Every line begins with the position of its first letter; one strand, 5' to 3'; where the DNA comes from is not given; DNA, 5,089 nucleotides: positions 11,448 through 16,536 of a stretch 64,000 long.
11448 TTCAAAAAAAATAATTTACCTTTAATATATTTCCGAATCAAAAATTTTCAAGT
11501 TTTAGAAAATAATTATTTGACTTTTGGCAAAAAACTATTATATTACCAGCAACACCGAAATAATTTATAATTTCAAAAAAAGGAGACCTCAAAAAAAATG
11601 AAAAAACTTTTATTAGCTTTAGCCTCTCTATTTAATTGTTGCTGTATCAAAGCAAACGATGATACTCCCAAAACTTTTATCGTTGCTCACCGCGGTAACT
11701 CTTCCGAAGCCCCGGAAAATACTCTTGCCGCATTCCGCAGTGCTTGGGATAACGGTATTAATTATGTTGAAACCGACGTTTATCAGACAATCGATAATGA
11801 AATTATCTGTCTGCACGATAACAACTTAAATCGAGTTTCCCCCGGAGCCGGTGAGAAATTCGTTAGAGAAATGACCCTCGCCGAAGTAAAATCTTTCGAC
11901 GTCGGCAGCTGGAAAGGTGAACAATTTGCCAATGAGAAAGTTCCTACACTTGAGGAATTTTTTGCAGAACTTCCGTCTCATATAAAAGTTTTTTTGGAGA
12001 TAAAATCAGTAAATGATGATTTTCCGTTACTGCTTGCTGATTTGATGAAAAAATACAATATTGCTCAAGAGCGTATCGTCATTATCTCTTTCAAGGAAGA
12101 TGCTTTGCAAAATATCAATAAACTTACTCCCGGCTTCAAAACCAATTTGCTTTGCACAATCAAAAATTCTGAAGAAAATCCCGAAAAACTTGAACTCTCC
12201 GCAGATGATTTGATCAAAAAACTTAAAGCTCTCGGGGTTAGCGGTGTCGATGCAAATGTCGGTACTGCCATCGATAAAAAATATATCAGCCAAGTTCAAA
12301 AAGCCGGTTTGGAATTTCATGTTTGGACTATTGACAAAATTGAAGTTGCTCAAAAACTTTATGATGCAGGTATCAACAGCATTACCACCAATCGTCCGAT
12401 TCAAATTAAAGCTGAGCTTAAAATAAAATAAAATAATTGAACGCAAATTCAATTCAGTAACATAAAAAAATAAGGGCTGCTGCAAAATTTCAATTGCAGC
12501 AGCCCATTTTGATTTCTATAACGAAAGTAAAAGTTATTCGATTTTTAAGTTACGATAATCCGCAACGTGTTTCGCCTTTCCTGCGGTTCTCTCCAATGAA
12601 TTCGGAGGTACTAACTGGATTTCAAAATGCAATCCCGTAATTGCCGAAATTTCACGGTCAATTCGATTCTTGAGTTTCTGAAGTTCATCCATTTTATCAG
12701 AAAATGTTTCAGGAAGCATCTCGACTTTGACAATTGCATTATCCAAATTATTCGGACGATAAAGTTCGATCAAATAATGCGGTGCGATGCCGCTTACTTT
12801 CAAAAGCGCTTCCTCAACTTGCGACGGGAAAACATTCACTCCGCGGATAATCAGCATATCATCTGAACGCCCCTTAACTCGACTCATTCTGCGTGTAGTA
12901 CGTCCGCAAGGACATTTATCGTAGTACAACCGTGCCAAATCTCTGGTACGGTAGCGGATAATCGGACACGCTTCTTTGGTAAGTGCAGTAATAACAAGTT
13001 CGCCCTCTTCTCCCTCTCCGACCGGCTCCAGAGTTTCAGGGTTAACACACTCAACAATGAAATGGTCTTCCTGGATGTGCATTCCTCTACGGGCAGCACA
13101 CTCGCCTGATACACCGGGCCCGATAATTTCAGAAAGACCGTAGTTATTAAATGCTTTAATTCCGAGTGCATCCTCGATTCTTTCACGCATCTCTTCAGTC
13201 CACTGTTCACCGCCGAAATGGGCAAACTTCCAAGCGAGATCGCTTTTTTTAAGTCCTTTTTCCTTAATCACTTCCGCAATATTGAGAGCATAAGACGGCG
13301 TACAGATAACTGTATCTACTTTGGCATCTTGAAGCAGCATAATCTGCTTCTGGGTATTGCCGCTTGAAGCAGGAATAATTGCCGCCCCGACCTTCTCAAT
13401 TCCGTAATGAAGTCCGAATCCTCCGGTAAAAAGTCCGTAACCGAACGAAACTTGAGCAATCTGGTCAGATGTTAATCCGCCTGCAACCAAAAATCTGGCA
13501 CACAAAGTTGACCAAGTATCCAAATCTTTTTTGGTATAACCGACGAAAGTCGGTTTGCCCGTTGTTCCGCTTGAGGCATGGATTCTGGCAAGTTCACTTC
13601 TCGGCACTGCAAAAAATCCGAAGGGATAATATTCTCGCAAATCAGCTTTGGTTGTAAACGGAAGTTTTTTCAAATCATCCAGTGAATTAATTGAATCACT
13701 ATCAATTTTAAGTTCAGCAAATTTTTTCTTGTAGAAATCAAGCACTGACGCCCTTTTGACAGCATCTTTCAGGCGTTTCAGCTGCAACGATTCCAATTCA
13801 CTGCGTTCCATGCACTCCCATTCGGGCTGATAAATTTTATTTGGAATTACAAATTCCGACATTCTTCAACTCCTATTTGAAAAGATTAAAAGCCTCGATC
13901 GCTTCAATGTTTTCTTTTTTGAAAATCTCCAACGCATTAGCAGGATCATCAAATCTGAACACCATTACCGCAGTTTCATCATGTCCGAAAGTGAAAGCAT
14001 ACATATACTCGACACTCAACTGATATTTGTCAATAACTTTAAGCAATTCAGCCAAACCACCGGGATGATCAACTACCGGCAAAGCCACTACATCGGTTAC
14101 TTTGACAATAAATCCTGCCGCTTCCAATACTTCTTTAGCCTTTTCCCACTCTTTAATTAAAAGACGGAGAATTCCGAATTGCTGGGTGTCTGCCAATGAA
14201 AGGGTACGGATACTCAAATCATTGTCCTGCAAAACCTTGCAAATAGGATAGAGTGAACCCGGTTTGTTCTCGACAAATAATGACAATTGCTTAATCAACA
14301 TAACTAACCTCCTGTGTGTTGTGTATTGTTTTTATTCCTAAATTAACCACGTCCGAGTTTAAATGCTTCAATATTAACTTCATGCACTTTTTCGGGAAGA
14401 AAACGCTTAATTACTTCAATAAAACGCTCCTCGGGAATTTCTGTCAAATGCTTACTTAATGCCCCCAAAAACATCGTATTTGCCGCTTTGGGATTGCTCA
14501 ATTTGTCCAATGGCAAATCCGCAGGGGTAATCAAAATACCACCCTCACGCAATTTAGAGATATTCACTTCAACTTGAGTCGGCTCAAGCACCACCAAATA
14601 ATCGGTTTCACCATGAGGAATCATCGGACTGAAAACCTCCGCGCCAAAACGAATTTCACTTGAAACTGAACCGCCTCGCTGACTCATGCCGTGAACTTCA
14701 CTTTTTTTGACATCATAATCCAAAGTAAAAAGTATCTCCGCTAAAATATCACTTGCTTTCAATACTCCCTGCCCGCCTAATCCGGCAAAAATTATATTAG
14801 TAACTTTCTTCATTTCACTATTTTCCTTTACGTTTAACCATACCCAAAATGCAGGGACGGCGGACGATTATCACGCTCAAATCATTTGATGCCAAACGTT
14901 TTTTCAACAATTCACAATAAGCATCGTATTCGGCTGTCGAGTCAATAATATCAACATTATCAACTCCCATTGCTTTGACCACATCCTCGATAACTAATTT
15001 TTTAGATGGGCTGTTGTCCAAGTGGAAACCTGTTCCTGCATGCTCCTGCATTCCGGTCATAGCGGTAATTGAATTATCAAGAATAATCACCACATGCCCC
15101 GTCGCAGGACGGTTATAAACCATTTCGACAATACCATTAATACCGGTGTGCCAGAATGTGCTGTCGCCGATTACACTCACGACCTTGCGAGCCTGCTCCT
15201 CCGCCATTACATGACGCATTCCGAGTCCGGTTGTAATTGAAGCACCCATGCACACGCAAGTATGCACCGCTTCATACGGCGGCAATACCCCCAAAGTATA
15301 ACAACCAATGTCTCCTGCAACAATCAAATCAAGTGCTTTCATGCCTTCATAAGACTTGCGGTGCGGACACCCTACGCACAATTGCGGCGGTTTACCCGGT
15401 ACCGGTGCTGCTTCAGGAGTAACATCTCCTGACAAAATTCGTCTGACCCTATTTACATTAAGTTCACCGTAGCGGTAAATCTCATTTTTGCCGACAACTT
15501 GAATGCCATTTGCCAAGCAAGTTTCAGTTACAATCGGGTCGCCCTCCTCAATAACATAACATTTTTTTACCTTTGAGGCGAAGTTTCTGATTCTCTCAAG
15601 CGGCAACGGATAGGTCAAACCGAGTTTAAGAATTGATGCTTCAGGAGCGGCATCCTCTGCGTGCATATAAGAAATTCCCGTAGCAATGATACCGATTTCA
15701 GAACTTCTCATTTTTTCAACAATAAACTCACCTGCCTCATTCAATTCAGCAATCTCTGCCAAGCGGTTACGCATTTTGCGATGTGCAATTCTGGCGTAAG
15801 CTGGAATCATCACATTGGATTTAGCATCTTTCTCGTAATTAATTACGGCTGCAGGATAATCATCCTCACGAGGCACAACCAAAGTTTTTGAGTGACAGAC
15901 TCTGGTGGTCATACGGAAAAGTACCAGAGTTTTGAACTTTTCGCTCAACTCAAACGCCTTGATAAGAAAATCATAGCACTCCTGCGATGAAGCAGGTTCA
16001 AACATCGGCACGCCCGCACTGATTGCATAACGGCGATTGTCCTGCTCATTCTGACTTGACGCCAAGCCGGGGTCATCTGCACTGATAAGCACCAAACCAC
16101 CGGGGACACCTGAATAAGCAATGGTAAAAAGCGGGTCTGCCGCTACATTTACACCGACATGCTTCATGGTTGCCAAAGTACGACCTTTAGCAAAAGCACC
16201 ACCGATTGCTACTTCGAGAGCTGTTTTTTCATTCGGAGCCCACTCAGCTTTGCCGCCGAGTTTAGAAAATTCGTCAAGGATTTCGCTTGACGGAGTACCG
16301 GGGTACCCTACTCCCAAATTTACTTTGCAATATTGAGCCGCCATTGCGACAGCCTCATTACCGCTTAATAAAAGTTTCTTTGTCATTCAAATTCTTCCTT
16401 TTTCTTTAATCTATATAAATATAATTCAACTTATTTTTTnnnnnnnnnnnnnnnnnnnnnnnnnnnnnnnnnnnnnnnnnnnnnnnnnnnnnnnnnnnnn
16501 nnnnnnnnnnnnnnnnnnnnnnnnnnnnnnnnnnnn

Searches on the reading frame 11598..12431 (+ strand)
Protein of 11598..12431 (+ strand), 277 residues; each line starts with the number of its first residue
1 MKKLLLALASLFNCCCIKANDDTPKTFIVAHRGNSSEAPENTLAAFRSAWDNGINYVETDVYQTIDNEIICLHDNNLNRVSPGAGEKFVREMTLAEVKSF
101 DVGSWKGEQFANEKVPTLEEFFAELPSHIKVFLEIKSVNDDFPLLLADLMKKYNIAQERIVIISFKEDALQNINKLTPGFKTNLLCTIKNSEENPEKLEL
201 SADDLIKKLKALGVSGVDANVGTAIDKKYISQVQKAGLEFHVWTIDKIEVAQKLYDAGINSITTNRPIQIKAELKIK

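Call 21: search_protein_families(library=pfam, proteins=[window:11598-12431:+])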
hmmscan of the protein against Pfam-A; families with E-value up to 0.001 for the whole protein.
window:11598-12431:+ (277 aa): 2 families
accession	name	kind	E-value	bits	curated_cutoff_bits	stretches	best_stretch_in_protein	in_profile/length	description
PF03009.23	GDPD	-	2.8e-43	149.2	23.6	1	31-267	1-242/244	Glycerophosphoryl diester phosphodiesterase family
PF13653.12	GDPD_2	-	0.00019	22.2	27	0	242-267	4-29/30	Glycerophosphoryl diester phosphodiesterase family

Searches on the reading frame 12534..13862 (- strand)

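Call 21: search_protein_families(library=pfam, proteins=[window:12534-13862:-])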
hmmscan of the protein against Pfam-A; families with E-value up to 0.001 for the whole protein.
window:12534-13862:- (442 aa): 2 families
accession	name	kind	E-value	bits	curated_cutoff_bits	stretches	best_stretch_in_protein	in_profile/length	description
PF14535.12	AMP-binding_C_2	-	7.1e-28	97.2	25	1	341-437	1-96/96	AMP-binding enzyme C-terminal domain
PF00501.34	AMP-binding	-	1.5e-11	44.2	29.9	1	86-291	159-374/384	AMP-binding enzyme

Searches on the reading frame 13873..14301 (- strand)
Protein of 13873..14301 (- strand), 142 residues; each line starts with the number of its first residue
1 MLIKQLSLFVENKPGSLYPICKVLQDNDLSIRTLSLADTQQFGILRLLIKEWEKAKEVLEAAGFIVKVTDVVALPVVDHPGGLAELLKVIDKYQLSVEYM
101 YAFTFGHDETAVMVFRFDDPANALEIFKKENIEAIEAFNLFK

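Call 22: search_protein_families(library=pfam, proteins=[window:13873-14301:-])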
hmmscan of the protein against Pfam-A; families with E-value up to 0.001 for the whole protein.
window:13873-14301:- (142 aa): 4 families
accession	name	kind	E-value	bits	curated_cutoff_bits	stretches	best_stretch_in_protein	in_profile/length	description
PF19571.5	ACT_8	-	9.3e-27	94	23.5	1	1-140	1-138/141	ACT domain pair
PF01842.31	ACT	-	6.5e-10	39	27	1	76-122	7-56/66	ACT domain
PF22629.2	ACT_AHAS_ss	-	2.3e-09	37.7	27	1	6-62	1-59/67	AHAS small subunit-like ACT domain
PF13291.12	ACT_4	-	3.6e-05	24.8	27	0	5-49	8-56/80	ACT domain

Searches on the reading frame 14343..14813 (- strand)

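Call 22: search_protein_families(library=pfam, proteins=[window:14343-14813:-])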
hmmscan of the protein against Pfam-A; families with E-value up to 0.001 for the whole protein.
window:14343-14813:- (156 aa): 1 family
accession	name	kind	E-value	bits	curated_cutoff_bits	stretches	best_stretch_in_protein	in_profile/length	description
PF01558.24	POR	-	8.5e-33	114.4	27.4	2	13-105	1-93/173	Pyruvate ferredoxin/flavodoxin oxidoreductase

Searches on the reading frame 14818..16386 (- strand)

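Call 58: search_protein_families(library=pfam, proteins=[window:14818-16386:-])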
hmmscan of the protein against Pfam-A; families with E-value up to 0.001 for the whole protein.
window:14818-16386:- (522 aa): 2 families
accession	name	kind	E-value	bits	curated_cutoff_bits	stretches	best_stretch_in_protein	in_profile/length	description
PF02775.26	TPP_enzyme_C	-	6.6e-16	58.9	21.9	1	359-507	1-150/151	Thiamine pyrophosphate enzyme, C-terminal TPP binding domain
PF01855.24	POR_N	-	3.7e-11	43.7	27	1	16-193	2-188/231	Pyruvate flavodoxin/ferredoxin oxidoreductase, thiamine diP-bdg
